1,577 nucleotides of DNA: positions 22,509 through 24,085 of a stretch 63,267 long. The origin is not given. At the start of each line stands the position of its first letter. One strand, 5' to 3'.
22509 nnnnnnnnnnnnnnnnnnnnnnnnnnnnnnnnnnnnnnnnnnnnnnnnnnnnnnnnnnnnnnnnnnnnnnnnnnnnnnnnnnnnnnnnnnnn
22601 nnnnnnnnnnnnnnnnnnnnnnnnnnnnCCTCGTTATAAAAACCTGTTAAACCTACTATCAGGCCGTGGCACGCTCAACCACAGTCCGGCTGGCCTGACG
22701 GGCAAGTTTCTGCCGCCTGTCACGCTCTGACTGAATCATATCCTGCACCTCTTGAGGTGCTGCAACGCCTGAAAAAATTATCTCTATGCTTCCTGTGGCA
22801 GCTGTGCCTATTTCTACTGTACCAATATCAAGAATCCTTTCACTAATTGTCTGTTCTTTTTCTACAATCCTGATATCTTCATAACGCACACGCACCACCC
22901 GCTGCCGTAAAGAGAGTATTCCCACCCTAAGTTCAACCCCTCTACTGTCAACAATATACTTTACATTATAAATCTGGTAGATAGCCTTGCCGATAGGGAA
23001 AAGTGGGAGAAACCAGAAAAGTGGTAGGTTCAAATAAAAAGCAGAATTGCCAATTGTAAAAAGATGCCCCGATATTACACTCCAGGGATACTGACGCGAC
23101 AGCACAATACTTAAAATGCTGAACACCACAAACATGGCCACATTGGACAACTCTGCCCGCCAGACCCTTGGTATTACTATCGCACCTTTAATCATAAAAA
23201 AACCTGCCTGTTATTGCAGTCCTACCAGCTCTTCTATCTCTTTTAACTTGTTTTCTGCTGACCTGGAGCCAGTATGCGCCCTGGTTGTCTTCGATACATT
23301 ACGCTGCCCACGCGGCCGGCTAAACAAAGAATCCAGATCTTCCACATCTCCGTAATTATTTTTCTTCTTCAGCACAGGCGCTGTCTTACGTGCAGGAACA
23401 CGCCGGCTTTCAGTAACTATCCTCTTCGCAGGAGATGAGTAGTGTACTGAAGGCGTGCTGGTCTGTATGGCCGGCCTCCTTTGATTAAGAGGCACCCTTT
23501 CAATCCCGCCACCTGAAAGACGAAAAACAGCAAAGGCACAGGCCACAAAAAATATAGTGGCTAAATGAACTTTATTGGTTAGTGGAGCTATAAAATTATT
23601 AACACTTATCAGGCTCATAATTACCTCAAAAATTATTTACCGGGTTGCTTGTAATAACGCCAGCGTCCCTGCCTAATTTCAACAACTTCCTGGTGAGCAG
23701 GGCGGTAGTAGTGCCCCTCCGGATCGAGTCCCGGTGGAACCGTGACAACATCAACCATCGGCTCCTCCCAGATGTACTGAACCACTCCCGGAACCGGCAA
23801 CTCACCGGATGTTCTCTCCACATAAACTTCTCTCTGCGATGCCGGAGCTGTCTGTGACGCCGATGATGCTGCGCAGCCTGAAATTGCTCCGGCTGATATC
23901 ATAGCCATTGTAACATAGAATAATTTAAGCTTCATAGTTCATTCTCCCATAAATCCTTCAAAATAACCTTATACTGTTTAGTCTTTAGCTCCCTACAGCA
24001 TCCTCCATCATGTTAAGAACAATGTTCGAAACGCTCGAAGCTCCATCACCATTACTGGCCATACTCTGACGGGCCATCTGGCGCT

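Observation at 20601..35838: Highly diverged F/G-type-like T4SS locus with no recognisable relaxase, integrase or several canonical mating-pair genes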

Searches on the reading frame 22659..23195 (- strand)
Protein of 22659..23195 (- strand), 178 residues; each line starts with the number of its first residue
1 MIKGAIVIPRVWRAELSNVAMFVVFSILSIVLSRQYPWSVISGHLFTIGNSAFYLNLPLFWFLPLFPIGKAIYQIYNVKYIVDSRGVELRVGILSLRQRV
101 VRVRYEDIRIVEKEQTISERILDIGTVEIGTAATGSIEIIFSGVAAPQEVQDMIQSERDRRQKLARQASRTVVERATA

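Call 3: search_protein_families(library=pfam, proteins=[window:22659-23195:-], max_evalue=0.01)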
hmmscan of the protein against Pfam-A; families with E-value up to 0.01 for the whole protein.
window:22659-23195:- (178 aa): 1 family
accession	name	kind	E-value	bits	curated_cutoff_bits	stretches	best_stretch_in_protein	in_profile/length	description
PF03703.20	bPH_2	-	1.1e-08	35.6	22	1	76-154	2-78/78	Bacterial PH domain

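Call 5: search_protein_families(library=ncbifam, proteins=[window:22659-23195:-], max_evalue=0.1)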
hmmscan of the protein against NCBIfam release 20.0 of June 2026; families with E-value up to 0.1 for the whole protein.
window:22659-23195:- (178 aa): 0 families

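Call 100: search_protein_families(library=padloc, proteins=[window:22659-23195:-], max_evalue=0.01)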
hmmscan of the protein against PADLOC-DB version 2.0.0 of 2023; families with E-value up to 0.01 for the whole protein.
window:22659-23195:- (178 aa): 0 families

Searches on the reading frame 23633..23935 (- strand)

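Call 3: search_protein_families(library=pfam, proteins=[window:23633-23935:-], max_evalue=0.01)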
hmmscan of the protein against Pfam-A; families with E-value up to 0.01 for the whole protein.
window:23633-23935:- (100 aa): 0 families

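Call 5: search_protein_families(library=ncbifam, proteins=[window:23633-23935:-], max_evalue=0.1)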
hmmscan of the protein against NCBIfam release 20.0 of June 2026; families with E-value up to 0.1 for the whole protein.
window:23633-23935:- (100 aa): 1 family
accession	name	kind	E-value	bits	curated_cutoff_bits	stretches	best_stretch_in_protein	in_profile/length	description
NF033841.2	small_YshB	equivalog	0.099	12.6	34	0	10-32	6-28/40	YshB family small membrane protein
